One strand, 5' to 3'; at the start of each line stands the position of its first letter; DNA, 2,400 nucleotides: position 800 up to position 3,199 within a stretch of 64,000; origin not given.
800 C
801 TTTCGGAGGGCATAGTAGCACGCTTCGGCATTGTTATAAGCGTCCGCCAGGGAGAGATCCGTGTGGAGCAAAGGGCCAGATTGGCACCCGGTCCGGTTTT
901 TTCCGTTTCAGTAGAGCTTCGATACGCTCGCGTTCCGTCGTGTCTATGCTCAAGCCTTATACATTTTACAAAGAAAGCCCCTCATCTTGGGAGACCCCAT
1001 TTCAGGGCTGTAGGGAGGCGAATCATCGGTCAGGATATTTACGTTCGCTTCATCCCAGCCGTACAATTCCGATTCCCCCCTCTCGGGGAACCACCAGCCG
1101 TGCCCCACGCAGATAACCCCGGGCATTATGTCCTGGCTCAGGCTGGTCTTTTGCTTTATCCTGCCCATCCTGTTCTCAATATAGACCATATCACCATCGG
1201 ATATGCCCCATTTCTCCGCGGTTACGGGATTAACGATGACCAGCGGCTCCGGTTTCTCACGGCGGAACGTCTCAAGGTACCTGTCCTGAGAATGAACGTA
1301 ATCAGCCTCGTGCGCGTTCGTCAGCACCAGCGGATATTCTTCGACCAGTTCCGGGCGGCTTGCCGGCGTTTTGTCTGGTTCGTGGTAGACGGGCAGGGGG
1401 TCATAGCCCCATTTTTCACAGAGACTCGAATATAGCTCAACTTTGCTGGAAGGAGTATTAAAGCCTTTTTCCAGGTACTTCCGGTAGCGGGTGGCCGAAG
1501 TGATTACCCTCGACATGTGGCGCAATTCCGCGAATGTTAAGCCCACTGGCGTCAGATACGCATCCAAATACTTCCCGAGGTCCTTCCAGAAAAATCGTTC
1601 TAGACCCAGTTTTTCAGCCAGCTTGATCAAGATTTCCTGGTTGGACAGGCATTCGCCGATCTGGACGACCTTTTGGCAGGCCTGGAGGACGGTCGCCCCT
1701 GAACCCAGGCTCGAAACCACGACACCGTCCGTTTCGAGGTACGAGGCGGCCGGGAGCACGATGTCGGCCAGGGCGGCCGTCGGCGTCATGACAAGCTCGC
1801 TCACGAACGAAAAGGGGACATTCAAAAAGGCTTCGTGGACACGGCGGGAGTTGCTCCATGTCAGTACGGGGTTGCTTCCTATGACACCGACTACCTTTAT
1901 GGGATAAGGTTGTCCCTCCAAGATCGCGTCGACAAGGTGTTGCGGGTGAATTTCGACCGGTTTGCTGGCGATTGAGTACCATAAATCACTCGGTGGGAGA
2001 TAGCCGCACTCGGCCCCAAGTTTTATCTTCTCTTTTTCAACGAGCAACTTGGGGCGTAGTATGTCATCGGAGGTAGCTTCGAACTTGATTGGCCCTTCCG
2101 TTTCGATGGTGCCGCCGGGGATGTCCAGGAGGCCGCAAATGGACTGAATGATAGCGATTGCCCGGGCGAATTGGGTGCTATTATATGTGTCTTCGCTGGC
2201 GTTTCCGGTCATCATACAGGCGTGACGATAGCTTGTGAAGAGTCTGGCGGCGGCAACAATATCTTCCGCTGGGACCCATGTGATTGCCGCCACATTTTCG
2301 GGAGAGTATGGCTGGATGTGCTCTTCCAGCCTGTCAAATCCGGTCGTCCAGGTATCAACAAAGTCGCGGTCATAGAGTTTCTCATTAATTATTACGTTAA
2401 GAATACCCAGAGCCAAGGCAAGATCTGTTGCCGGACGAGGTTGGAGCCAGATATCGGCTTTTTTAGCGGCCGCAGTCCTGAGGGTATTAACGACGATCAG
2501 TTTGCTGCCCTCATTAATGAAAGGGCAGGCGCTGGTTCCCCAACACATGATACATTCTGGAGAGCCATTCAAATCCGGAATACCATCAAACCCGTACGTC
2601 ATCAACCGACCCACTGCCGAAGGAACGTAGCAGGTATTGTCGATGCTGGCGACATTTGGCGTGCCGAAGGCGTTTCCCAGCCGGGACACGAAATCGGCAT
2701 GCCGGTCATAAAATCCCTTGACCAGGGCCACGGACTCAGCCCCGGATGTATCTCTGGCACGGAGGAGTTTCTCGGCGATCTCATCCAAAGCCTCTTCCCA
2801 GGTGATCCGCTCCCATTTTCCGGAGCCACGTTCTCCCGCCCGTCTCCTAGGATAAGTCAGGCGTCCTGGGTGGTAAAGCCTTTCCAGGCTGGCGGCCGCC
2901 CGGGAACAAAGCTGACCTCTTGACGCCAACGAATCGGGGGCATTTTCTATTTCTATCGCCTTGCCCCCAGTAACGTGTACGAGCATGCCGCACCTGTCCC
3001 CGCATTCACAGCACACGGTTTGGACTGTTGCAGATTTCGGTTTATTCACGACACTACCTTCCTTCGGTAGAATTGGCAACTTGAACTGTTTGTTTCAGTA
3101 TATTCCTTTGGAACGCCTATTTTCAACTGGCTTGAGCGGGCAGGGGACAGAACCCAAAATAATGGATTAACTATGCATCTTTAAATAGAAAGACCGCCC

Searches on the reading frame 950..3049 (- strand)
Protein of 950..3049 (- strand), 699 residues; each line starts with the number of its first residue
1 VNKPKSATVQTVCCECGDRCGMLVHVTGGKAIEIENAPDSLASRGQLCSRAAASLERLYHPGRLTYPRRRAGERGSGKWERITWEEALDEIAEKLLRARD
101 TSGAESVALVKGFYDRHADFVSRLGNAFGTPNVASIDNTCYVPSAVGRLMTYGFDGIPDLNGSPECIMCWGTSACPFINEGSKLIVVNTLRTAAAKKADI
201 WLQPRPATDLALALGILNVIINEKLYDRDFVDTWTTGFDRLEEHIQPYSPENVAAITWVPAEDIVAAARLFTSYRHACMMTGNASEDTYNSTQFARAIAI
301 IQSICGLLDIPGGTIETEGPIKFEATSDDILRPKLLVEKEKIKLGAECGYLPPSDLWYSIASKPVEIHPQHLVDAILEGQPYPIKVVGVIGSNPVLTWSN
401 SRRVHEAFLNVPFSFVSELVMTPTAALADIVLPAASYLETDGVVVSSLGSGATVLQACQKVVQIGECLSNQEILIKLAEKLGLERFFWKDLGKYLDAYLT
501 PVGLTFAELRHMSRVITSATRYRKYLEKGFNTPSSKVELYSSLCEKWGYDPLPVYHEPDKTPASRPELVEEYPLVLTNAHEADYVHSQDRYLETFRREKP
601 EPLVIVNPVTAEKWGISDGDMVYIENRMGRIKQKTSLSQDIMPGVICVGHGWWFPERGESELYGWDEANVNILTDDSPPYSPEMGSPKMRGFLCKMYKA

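Call 61: find_encoding_contigs(protein=window:950-3049:-, flank=10000, max_places=2)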
Protein window:950-3049:- (699 aa): 1 contig read that carries it; 1 place shown.
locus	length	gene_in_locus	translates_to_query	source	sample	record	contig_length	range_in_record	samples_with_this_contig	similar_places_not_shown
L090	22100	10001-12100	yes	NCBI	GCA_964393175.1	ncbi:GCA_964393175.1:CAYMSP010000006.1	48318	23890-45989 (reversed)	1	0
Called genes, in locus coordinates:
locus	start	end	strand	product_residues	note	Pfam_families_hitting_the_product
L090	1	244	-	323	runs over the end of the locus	PF00119:ATP-synt_A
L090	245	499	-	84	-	PF09527:ATPase_gene1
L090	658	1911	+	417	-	PF00682:HMGL-like, PF22617:HCS_D2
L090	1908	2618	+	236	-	PF00730:HhH-GPD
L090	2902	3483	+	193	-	PF01917:Flagellin_arch-type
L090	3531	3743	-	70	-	-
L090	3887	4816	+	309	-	PF01180:DHO_dh, PF01207:Dus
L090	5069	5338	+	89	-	PF08818:DUF1801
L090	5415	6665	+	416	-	PF00919:UPF0004, PF04055:Radical_SAM, PF01938:TRAM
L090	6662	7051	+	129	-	PF02699:YajC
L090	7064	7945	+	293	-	PF02749:QRPTase_N, PF01729:QRPTase_C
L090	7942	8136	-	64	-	PF10133:CooT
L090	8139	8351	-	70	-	PF26551:DUF8180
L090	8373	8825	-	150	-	PF02580:Tyr_Deacylase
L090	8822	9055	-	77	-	PF09723:Zn_ribbon_8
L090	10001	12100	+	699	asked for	PF04879:Molybdop_Fe4S4, PF00384:Molybdopterin, PF01568:Molydop_binding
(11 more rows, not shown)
